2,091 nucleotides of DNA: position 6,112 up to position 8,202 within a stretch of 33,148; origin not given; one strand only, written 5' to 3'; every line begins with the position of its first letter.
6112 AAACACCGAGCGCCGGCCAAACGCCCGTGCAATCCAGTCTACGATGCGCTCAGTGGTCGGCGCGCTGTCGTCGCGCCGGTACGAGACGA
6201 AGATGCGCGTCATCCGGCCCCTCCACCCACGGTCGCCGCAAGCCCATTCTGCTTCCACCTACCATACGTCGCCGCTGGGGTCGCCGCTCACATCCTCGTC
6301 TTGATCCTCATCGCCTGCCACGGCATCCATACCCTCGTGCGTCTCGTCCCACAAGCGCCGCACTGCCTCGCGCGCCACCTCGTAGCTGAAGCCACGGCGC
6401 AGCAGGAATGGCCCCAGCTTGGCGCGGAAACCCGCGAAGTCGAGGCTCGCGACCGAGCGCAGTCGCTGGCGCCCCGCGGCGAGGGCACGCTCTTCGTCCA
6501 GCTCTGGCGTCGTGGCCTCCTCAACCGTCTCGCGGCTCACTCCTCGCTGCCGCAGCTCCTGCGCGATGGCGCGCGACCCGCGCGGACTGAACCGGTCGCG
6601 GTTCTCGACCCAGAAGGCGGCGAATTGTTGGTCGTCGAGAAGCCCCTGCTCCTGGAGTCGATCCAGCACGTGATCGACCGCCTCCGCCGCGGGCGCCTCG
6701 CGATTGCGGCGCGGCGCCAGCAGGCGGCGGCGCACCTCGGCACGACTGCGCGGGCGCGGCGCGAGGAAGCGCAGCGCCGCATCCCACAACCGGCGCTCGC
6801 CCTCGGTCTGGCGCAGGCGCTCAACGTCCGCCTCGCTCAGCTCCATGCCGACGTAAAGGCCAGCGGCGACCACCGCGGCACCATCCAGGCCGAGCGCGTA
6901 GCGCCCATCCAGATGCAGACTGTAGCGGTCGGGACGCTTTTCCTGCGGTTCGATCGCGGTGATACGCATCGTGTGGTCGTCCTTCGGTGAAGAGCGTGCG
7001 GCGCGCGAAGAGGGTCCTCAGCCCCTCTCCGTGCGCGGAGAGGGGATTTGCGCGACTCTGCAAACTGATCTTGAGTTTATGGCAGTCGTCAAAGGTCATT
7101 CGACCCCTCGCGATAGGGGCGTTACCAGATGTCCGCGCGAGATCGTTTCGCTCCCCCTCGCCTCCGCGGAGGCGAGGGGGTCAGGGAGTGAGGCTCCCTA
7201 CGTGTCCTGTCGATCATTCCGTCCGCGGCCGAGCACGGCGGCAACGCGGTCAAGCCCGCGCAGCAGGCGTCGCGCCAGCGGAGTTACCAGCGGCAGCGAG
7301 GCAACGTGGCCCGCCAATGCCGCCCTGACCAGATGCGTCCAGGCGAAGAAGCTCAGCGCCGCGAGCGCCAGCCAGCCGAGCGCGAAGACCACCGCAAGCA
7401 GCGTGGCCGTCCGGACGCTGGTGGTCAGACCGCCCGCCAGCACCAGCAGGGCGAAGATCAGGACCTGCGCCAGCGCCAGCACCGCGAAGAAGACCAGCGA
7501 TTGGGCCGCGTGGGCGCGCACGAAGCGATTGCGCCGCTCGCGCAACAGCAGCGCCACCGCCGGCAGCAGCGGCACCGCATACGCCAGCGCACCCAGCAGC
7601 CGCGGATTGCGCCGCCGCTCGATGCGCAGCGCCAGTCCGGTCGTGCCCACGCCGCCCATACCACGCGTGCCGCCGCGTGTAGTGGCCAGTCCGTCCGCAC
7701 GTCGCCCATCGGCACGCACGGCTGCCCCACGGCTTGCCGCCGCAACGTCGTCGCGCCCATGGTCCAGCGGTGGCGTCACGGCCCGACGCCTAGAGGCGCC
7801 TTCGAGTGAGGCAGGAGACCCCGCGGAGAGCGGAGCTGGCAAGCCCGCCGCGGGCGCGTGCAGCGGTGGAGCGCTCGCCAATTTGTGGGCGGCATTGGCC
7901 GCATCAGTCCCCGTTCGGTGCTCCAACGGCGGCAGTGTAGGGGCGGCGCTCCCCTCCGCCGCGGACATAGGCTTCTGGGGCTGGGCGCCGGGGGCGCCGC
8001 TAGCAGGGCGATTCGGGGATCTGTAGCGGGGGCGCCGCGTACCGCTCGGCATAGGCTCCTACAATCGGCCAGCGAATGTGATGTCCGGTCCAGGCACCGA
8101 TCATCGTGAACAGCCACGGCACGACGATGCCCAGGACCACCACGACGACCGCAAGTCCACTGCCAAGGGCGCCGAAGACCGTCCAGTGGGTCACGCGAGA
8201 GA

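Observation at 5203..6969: recX followed by a TIR–TM–extracytoplasmic-domain protein in an apparent operon, with no recA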

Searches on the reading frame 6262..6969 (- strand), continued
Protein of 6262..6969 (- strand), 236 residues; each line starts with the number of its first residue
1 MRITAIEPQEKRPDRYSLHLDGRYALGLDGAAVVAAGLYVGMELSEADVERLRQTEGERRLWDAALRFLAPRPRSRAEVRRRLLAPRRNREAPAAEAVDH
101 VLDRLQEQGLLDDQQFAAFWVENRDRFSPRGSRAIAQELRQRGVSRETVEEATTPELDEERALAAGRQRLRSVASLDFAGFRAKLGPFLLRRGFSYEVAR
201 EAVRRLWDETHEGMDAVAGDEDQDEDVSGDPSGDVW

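Call 63: find_encoding_contigs(protein=P0051, flank=6000, max_places=1)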
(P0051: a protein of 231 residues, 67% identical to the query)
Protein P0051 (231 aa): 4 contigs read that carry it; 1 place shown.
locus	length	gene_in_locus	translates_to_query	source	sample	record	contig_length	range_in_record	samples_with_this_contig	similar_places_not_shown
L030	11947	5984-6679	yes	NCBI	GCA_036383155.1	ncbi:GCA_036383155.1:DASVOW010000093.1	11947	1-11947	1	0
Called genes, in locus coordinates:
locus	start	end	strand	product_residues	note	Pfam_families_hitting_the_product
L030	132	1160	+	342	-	PF05496:RuvB_N (faint), PF13191:AAA_16 (weak), PF13401:AAA_22 (faint), PF00004:AAA, PF07726:AAA_3 (faint), PF07728:AAA_5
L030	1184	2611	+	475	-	PF05762:VWA_CoxE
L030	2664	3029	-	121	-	PF04430:DUF498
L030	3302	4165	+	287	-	PF01656:CbiA, PF02374:ArsA_ATPase (weak), PF06564:CBP_BcsQ (faint), PF09140:MipZ (faint), PF10609:ParA (weak), PF13614:AAA_31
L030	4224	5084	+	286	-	-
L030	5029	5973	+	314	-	PF09685:MamF_MmsF (weak)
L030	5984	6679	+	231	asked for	PF27462:RecX_N, PF21982:RecX_HTH1 (faint), PF02631:RecX_HTH2, PF21981:RecX_HTH3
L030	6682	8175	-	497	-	-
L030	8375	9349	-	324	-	PF04468:PSP1, PF28472:PSP1_3rd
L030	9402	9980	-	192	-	PF00072:Response_reg, PF03861:ANTAR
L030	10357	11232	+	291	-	PF00483:NTP_transferase, PF12804:NTP_transf_3 (weak)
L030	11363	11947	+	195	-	PF00106:adh_short, PF08659:KR, PF13561:adh_short_C2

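Call 64: find_encoding_contigs(protein=P0083, flank=6000, max_places=1)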
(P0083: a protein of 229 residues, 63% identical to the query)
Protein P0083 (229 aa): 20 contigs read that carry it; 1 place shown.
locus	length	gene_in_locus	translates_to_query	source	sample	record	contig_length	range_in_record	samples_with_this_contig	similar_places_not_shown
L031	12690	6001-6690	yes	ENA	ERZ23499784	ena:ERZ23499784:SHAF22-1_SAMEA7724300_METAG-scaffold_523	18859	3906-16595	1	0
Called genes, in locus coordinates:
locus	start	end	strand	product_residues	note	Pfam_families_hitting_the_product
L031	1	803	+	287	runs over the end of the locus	PF01656:CbiA, PF02374:ArsA_ATPase (weak), PF06564:CBP_BcsQ (faint), PF10609:ParA (faint), PF13614:AAA_31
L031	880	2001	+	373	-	-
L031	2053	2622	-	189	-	PF12867:DinB_2 (weak)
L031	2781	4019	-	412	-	-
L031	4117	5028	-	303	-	PF08530:PepX_C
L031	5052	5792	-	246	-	-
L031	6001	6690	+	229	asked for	PF27462:RecX_N, PF21982:RecX_HTH1 (weak), PF02631:RecX_HTH2, PF21981:RecX_HTH3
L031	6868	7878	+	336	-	PF00089:Trypsin, PF13365:Trypsin_2, PF00595:PDZ (weak), PF13180:PDZ_2, PF17820:PDZ_6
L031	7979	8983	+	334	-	PF13365:Trypsin_2, PF13180:PDZ_2, PF17820:PDZ_6 (weak)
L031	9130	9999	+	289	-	PF00196:GerE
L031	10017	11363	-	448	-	PF00069:Pkinase, PF07714:PK_Tyr_Ser-Thr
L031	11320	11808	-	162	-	-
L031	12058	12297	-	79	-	-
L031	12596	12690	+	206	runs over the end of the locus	PF03729:DUF308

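Call 67: search_protein_families(library=ncbifam, proteins=[window:6262-6969:-], max_evalue=0.001)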
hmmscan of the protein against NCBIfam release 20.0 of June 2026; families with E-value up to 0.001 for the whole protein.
window:6262-6969:- (236 aa): 17 families
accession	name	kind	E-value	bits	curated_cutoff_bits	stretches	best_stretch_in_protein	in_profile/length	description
NF010733.0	PRK14135.1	equivalog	3e-32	112.3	240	1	2-211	3-210/267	recombination regulator RecX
NF001064.0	PRK00117.5-4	equivalog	1.3e-26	93.2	217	1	53-215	25-185/194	recombination regulator RecX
NF001063.0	PRK00117.5-3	equivalog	1.3e-23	83.6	186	1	62-212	14-159/165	recombination regulator RecX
NF001058.0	PRK00117.4-1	equivalog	1.4e-22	80.8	194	1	2-210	5-211/214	recombination regulator RecX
NF001065.0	PRK00117.5-5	equivalog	1.5e-19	70.7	175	1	58-209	4-144/149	recombination regulator RecX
NF001056.0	PRK00117.3-1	equivalog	4.1e-18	65.8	237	1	56-204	19-169/181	recombination regulator RecX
NF001061.0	PRK00117.5-1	equivalog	1.3e-17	64.3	264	1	64-217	90-239/246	recombination regulator RecX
NF001059.0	PRK00117.4-3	equivalog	6.4e-16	58.6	253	1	63-167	50-154/206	recombination regulator RecX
NF001052.0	PRK00117.1-1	equivalog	4.1e-15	56.4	266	1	57-204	10-162/166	recombination regulator RecX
NF001055.0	PRK00117.2-5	equivalog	5.6e-14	52.4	129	1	61-213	10-155/157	recombination regulator RecX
NF001054.0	PRK00117.2-1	equivalog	3e-13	50.1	189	1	65-205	14-150/154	recombination regulator RecX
NF001057.0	PRK00117.3-3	equivalog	2.7e-11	43.8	146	1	63-205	7-145/151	recombination regulator RecX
NF001053.0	PRK00117.1-3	equivalog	6.7e-10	39.6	216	1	94-197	66-169/180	recombination regulator RecX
NF010732.0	PRK14134.1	equivalog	7.7e-10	38.9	351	1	2-211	4-211/283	recombination regulator RecX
NF010734.0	PRK14136.1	equivalog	2.4e-07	30.9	359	1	53-196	166-302/319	recombination regulator RecX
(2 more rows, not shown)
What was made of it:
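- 6259..6969 (-): recX (236 aa). It is the housekeeping ortholog, judged by synteny with the ParA-like and DUF4870 block in related genomes. Best NCBIfam model is RecX PRK14135, below its equivalog cut-off (call 67).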

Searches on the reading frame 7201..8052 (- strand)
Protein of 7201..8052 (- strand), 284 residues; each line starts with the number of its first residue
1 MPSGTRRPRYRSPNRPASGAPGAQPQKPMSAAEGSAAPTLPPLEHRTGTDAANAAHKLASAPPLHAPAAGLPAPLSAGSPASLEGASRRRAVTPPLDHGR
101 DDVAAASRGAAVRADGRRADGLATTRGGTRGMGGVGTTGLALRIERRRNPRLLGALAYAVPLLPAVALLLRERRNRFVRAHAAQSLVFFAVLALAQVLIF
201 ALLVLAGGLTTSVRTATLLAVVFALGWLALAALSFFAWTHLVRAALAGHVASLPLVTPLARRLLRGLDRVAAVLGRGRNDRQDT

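Call 4: search_protein_families(library=pfam, proteins=[window:7201-8052:-], max_evalue=0.01)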
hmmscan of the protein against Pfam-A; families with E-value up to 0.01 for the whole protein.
window:7201-8052:- (284 aa): 1 family
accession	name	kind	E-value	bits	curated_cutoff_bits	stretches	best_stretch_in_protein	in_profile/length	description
PF09685.15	DUF4870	-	0.00023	21.6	25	1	162-231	24-88/107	Domain of unknown function (DUF4870)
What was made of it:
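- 7198..8052 (-): DUF4870/MamF_MmsF-like membrane protein B, the recX upstream neighbour in most related loci examined. Pfam DUF4870 E=2.3e-4, below cut-off (call 4).
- Checked: The upstream neighbour is a DUF4870-like membrane protein (7198-8052; E=2.3e-4, below the Pfam cut-off; call 4).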

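Call 7: search_protein_families(library=padloc, proteins=[window:7201-8052:-], max_evalue=0.01)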
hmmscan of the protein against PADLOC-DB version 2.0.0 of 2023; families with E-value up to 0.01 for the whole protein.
window:7201-8052:- (284 aa): 0 families

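Call 67: search_protein_families(library=ncbifam, proteins=[window:7201-8052:-], max_evalue=0.001)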
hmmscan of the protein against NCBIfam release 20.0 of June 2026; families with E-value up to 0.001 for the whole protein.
window:7201-8052:- (284 aa): 0 families
